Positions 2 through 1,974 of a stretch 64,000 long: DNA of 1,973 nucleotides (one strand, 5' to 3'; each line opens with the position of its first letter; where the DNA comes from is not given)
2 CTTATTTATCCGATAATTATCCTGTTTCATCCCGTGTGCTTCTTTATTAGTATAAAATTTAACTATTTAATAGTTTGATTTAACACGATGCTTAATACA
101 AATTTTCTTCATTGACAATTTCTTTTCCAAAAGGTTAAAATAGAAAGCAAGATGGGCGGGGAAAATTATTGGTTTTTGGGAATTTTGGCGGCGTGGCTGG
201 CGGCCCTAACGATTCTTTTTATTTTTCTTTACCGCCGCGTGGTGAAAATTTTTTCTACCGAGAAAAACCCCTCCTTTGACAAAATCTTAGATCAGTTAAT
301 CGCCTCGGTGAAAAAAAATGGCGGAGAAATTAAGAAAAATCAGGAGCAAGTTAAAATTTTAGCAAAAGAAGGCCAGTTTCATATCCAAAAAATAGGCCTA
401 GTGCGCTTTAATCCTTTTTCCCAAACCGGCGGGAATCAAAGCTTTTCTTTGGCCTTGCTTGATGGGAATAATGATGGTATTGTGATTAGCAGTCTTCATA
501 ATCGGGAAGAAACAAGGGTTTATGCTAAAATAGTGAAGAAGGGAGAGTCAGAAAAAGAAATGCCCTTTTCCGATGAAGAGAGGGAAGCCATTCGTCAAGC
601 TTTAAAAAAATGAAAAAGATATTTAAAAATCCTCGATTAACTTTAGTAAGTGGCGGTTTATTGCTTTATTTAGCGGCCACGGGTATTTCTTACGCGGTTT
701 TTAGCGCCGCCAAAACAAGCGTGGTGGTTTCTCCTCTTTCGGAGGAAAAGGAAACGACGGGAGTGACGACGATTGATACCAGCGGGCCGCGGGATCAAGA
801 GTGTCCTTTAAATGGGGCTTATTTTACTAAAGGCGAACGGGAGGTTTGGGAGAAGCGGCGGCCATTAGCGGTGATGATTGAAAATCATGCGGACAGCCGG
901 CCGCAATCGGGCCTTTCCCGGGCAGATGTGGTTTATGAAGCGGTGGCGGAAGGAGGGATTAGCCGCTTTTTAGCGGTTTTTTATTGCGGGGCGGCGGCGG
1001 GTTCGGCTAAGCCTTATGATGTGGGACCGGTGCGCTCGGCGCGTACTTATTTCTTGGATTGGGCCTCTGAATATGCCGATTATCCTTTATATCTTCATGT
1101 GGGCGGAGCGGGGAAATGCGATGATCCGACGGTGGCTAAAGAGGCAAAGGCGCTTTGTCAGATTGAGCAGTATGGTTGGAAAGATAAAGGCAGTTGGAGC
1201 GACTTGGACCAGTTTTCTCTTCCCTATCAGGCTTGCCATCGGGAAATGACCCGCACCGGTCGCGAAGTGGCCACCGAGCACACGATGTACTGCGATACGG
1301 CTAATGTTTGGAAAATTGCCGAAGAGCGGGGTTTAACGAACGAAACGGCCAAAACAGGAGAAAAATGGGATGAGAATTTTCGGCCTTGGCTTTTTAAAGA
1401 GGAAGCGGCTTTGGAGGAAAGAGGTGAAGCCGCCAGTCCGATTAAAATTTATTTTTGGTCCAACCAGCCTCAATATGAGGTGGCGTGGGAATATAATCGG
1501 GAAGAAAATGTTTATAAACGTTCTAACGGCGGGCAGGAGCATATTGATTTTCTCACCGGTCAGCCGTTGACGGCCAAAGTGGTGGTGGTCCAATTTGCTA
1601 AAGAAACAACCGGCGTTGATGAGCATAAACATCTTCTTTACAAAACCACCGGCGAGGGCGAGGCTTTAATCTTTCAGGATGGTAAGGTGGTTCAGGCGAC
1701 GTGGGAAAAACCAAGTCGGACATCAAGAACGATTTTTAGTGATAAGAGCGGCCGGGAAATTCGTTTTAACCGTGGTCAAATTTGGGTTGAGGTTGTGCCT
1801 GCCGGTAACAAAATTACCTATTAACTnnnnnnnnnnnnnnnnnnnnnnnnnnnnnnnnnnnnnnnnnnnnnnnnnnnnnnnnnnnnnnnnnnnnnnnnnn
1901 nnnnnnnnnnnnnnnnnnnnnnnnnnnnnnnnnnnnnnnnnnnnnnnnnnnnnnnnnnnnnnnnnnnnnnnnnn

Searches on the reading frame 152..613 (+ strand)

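Call 31: search_protein_families(library=pfam, proteins=[window:152-613:+])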
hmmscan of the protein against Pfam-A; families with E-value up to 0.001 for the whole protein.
window:152-613:+ (153 aa): 1 family
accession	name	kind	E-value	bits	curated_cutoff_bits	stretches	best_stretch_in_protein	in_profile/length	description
PF14584.11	DUF4446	-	7.6e-36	123.8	27.4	1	15-150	16-149/150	Protein of unknown function (DUF4446)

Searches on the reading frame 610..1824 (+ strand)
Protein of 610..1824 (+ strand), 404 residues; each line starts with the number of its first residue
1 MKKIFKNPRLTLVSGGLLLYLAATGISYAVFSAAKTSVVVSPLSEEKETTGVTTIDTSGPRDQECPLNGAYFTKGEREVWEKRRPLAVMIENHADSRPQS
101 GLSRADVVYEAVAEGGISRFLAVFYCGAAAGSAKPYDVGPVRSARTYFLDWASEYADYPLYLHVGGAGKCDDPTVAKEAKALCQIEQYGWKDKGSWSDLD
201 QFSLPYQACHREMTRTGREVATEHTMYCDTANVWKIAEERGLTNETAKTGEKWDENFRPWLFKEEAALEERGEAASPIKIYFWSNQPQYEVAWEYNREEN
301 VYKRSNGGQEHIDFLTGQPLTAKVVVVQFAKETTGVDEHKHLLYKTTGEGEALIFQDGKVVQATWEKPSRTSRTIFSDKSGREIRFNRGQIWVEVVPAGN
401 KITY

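Call 31: search_protein_families(library=pfam, proteins=[window:610-1824:+])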
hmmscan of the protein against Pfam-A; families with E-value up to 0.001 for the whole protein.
window:610-1824:+ (404 aa): 2 families
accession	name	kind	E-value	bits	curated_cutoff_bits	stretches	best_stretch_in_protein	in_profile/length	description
PF11258.13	DUF3048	-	2.2e-33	115.9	25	1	80-242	11-147/148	Protein of unknown function (DUF3048) N-terminal domain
PF17479.7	DUF3048_C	-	6.2e-29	101.1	25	1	286-393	9-114/114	Protein of unknown function (DUF3048) C-terminal domain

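Call 79: find_encoding_contigs(protein=window:610-1824:+, flank=10000, max_places=2)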
Protein window:610-1824:+ (404 aa): 4 contigs read that carry it; 2 places shown.
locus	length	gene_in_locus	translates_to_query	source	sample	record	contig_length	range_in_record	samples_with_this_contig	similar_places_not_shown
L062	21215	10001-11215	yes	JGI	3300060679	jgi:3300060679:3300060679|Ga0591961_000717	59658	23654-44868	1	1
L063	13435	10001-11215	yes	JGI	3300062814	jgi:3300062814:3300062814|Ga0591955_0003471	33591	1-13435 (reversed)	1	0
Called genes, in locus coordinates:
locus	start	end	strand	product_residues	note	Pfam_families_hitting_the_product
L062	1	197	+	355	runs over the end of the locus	PF01926:MMR_HSR1, PF02421:FeoB_N (weak), PF06071:YchF-GTPase_C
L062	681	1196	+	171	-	PF00881:Nitroreductase, PF14512:TM1586_NiRdase, PF00881:Nitroreductase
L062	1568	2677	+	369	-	PF00919:UPF0004, PF04055:Radical_SAM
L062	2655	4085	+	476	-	PF13537:GATase_7, PF00156:Pribosyltran (weak)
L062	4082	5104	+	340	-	PF01745:IPT (weak), PF01715:IPPT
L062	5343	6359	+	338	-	PF01594:AI-2E_transport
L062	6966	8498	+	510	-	PF05362:Lon_C (weak), PF13541:ChlI, PF01078:Mg_chelatase, PF07728:AAA_5 (faint), PF00493:MCM (weak), PF13335:Mg_chelatase_C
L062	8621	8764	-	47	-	PF18930:DUF5679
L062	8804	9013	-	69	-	-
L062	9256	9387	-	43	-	-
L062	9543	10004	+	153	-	PF14584:DUF4446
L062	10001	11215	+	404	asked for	PF11258:DUF3048, PF17479:DUF3048_C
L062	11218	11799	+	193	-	-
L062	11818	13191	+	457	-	PF21760:SecD_1st, PF22599:SecDF_P1_head, PF00873:ACR_tran (weak), PF02355:SecD_SecF_C, PF03176:MMPL (weak)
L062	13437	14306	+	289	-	PF07549:Sec_GG (weak), PF02355:SecD_SecF_C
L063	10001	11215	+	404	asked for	PF11258:DUF3048, PF17479:DUF3048_C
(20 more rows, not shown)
